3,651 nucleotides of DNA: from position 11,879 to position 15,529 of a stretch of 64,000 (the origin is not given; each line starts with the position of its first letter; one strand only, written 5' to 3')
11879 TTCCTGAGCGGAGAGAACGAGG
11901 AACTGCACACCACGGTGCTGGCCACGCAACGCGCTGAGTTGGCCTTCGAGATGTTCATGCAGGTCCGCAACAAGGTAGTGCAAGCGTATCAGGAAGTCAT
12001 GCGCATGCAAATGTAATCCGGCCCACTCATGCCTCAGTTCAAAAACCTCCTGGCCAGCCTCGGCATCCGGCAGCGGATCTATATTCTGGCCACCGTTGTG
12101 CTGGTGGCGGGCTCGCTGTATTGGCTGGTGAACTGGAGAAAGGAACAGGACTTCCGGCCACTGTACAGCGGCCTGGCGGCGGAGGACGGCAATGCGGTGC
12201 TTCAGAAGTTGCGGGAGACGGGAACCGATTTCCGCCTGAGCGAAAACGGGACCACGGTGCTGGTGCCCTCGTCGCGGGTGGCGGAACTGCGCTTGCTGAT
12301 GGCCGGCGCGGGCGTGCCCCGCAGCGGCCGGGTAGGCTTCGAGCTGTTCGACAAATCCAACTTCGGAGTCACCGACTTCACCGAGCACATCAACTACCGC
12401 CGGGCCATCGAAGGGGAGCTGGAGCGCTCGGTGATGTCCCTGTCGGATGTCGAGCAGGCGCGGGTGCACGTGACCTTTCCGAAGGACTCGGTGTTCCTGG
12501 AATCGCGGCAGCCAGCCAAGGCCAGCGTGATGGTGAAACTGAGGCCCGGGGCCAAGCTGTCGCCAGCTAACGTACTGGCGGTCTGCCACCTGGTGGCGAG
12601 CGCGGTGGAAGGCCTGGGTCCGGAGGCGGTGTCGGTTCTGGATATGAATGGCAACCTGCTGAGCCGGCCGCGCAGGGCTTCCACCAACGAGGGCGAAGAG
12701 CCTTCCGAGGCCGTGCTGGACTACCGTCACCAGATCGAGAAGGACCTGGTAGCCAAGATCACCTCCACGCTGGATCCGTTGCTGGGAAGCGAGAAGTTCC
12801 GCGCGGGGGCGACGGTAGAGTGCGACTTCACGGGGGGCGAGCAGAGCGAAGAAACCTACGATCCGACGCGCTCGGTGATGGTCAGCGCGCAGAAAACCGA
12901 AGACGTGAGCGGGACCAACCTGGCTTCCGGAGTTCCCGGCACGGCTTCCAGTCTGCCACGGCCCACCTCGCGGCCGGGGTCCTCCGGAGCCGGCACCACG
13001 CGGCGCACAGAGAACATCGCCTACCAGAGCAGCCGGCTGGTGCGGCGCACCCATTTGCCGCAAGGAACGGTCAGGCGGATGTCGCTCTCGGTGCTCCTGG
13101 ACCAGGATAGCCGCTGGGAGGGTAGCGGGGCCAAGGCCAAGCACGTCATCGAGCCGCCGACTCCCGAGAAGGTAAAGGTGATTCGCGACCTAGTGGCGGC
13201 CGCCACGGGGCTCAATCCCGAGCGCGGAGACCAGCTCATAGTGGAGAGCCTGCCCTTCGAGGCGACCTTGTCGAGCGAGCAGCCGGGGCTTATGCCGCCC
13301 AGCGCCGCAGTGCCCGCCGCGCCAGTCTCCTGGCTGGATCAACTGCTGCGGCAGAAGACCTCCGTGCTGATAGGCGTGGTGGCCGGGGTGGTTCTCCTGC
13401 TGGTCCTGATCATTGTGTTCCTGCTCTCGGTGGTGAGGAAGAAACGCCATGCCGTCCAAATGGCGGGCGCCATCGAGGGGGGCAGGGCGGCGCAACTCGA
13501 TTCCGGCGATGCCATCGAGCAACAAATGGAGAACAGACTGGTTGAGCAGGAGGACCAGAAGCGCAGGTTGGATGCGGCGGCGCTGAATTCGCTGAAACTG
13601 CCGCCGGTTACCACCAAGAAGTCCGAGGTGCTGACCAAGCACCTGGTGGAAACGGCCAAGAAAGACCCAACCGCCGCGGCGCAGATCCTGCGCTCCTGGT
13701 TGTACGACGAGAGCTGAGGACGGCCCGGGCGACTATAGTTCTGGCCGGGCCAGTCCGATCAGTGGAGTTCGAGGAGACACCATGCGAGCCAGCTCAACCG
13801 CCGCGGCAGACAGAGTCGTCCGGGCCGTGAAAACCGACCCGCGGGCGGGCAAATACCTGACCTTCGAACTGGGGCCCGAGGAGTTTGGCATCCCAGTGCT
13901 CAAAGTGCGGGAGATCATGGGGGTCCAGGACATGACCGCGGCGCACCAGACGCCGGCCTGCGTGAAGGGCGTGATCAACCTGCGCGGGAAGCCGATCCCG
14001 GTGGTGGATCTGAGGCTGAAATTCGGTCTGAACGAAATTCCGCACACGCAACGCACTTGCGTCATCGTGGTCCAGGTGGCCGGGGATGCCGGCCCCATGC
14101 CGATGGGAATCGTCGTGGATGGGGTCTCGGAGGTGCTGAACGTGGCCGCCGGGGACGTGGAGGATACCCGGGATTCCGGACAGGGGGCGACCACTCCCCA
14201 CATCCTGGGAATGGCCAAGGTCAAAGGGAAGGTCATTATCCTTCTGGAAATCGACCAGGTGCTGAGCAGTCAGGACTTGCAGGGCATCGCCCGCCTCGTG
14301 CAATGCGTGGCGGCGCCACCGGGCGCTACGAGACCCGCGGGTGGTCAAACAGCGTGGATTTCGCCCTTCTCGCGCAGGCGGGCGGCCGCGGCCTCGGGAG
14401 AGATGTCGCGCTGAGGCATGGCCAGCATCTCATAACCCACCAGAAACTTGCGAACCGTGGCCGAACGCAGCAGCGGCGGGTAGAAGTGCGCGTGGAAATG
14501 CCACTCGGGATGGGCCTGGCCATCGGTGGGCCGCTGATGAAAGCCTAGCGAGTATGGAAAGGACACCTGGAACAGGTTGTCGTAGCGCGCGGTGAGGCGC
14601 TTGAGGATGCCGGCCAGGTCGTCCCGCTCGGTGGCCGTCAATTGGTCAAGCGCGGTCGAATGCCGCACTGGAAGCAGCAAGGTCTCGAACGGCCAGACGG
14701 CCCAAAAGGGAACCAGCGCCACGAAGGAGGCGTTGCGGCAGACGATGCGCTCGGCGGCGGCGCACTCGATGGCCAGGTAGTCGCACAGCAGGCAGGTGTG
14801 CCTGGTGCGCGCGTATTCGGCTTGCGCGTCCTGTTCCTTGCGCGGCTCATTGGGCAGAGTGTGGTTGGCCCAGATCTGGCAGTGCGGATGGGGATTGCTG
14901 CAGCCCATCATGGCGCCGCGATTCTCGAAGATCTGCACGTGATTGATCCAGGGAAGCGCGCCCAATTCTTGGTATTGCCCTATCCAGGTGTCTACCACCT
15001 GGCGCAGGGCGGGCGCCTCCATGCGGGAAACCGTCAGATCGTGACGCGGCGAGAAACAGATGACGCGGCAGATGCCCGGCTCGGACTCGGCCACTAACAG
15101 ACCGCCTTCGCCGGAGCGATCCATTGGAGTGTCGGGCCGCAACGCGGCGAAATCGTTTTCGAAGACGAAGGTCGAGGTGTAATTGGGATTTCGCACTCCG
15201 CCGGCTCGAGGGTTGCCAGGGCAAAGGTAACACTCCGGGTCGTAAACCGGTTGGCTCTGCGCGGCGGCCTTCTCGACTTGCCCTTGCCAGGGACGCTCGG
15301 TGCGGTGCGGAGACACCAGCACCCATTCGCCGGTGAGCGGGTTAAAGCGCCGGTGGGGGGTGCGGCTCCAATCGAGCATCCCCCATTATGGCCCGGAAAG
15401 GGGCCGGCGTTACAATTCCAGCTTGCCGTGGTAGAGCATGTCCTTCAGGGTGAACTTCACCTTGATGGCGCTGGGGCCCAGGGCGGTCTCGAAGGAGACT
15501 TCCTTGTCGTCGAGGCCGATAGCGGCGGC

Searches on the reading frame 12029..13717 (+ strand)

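Call 78: search_protein_families(library=pfam, proteins=[window:12029-13717:+], max_evalue=0.00001)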
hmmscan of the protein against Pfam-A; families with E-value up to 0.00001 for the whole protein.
window:12029-13717:+ (562 aa): 2 families
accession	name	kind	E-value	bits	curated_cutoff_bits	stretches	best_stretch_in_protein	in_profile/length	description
PF01514.23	YscJ_FliF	-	7.6e-62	208.8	24.4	1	39-212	3-178/179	Secretory protein of YscJ/FliF family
PF08345.17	YscJ_FliF_C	-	2.5e-31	109.6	23.8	1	248-410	1-147/147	Flagellar M-ring protein C-terminal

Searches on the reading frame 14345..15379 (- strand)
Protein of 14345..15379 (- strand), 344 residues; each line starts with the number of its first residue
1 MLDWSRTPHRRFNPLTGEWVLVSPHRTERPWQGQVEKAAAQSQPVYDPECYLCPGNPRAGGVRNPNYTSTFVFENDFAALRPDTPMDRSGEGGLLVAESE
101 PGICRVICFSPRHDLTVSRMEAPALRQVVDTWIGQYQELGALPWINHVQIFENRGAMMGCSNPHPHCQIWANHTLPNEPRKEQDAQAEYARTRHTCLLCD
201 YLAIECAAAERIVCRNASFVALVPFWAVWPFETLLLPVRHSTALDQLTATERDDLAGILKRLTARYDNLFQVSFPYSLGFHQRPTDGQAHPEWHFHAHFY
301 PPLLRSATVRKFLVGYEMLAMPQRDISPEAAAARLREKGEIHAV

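Call 78: search_protein_families(library=pfam, proteins=[window:14345-15379:-], max_evalue=0.00001)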
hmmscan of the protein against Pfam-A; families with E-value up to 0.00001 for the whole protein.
window:14345-15379:- (344 aa): 2 families
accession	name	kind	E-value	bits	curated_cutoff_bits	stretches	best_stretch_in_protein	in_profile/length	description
PF01087.27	GalP_UDP_transf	-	7.1e-65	219.3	22.1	1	6-176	10-184/184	Galactose-1-phosphate uridyl transferase, N-terminal domain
PF02744.22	GalP_UDP_tr_C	-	5.4e-59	199.1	29.2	1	183-342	2-160/165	Galactose-1-phosphate uridyl transferase, C-terminal domain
